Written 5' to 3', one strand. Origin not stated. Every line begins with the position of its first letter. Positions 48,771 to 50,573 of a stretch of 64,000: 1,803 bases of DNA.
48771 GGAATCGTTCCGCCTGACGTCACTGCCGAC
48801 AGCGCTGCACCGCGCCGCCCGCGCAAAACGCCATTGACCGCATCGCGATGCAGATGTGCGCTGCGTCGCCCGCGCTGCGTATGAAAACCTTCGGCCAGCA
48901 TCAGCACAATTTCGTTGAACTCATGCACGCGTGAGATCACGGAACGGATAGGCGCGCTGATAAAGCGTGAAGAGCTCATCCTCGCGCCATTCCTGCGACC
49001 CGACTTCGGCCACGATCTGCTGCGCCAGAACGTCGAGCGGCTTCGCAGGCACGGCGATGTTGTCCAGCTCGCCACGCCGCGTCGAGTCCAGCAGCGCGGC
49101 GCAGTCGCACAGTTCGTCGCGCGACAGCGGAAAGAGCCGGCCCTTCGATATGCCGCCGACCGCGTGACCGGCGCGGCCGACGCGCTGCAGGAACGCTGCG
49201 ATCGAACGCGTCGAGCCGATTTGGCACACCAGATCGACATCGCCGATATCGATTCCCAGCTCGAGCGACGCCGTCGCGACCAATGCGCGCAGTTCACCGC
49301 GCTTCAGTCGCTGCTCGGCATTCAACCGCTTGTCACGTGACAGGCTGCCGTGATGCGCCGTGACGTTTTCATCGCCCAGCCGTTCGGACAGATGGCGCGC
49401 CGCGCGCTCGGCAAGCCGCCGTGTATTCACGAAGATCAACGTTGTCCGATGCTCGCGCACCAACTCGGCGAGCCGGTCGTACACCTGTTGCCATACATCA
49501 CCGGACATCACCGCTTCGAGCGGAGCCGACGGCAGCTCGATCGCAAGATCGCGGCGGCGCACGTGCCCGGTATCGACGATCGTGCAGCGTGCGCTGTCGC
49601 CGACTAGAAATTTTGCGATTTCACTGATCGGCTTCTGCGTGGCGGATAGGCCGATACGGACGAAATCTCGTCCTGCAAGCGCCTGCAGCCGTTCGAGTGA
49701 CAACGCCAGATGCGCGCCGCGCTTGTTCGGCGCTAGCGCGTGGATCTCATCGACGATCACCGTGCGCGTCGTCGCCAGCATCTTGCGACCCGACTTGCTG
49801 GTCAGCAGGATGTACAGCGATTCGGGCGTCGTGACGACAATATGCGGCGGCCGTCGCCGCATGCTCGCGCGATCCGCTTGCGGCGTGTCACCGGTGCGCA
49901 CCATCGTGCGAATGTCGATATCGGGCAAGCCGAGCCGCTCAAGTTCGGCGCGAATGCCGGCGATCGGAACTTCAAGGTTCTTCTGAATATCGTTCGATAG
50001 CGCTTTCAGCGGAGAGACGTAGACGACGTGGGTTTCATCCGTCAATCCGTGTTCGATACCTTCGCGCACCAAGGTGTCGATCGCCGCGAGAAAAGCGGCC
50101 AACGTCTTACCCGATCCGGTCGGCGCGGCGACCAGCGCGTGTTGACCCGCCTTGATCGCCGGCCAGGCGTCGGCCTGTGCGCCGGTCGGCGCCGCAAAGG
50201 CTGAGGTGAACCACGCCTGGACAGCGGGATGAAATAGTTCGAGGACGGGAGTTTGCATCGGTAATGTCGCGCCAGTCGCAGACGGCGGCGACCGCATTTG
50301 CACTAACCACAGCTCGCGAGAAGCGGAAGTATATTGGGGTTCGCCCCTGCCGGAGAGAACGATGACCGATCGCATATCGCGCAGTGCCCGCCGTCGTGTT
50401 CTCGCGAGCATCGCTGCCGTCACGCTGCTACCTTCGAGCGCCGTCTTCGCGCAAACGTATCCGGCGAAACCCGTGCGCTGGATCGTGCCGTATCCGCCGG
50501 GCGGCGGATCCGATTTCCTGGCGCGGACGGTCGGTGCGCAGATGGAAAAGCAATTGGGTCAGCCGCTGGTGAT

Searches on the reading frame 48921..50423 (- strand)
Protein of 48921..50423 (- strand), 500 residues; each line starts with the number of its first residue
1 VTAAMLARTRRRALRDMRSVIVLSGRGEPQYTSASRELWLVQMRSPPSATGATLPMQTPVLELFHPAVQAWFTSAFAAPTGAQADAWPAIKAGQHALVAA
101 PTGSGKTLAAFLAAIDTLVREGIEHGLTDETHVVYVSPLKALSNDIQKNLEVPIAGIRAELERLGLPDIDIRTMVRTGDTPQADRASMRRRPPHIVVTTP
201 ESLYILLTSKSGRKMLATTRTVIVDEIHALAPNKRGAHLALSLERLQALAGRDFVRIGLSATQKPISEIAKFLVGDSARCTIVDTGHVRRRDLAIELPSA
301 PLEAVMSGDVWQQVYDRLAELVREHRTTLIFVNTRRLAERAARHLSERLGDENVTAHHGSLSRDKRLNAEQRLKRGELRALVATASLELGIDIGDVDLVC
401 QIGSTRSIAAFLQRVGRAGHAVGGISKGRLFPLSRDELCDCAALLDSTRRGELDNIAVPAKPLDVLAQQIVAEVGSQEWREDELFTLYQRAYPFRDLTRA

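Call 68: search_protein_families(library=pfam, proteins=[window:48921-50423:-], max_evalue=1e-10)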
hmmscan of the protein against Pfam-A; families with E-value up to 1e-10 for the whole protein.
window:48921-50423:- (500 aa): 2 families
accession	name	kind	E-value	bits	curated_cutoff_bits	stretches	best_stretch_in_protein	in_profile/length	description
PF00270.35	DEAD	-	2.8e-33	115.4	26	1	82-264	3-161/167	DEAD/DEAH box helicase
PF00271.37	Helicase_C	-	1.5e-20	73.9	23.5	1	316-420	4-108/110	Helicase conserved C-terminal domain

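Call 69: find_homologous_proteins(query=window:48921-50423:-, max_evalue=1e-100)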
Query window:48921-50423:- (500 aa): 7324 proteins with E <= 1e-100 among 8000 candidates; the best 120 are listed.
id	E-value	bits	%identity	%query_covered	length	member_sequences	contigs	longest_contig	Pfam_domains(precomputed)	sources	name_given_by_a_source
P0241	5.3e-250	848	86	89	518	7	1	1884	PF00270.36,PF00271.38,PF22590.3,PF19306.6,PF04851.22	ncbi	ncbi:MAG: DEAD/DEAH box helicase, partial [Burkholderiaceae bacterium]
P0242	8.0e-247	837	85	89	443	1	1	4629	PF00270.36,PF00271.38,PF22590.3,PF19306.6,PF04851.22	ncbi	ncbi:MAG: DEAD/DEAH box helicase, partial [Burkholderiaceae bacterium]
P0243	1.6e-246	836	86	88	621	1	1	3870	PF00270.36,PF00271.38,PF22590.3,PF19306.6,PF04851.22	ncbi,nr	ncbi:MAG TPA: DEAD/DEAH box helicase, partial [Burkholderiaceae bacterium]|nr:DEAD/DEAH box helicase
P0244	2.8e-239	813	85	88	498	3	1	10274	PF00270.36,PF00271.38,PF22590.3,PF19306.6,PF04851.22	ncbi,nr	ncbi:MAG: DEAD/DEAH box helicase, partial [Burkholderiaceae bacterium]|nr:DEAD/DEAH box helicase [Bu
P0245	4.0e-237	805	83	88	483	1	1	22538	PF00270.36,PF00271.38,PF22590.3,PF19306.6,PF04851.22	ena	-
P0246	1.1e-234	797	82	89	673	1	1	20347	PF00270.36,PF00271.38,PF22590.3,PF19306.6,PF04851.22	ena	-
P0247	1.5e-234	797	83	89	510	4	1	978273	PF00270.36,PF00271.38,PF22590.3,PF19306.6,PF04851.22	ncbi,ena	-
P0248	3.4e-233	792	83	87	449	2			PF00270.36,PF00271.38,PF22590.3,PF19306.6,PF04851.22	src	-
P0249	6.2e-233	792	98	75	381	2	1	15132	PF00270.36,PF00271.38,PF22590.3,PF04851.22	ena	-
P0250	4.4e-232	789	81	89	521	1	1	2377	PF00270.36,PF00271.38,PF22590.3,PF19306.6,PF04851.22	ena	-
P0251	1.2e-230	784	82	88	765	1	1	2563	PF00270.36,PF00271.38,PF22590.3,PF19306.6,PF08494.17,PF04851.22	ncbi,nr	ncbi:MAG TPA: DEAD/DEAH box helicase, partial [Burkholderiaceae bacterium]|nr:DEAD/DEAH box helicase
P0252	3.4e-230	783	81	89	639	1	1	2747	PF00270.36,PF00271.38,PF22590.3,PF19306.6,PF04851.22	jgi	-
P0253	4.4e-228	776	80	88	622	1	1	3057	PF00270.36,PF00271.38,PF22590.3,PF19306.6,PF04851.22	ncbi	-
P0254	5.1e-226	769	80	89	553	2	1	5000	PF00270.36,PF00271.38,PF22590.3,PF19306.6,PF04851.22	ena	-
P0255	1.5e-224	764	96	74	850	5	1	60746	PF00270.36,PF00271.38,PF22590.3,PF19306.6,PF08494.17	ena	-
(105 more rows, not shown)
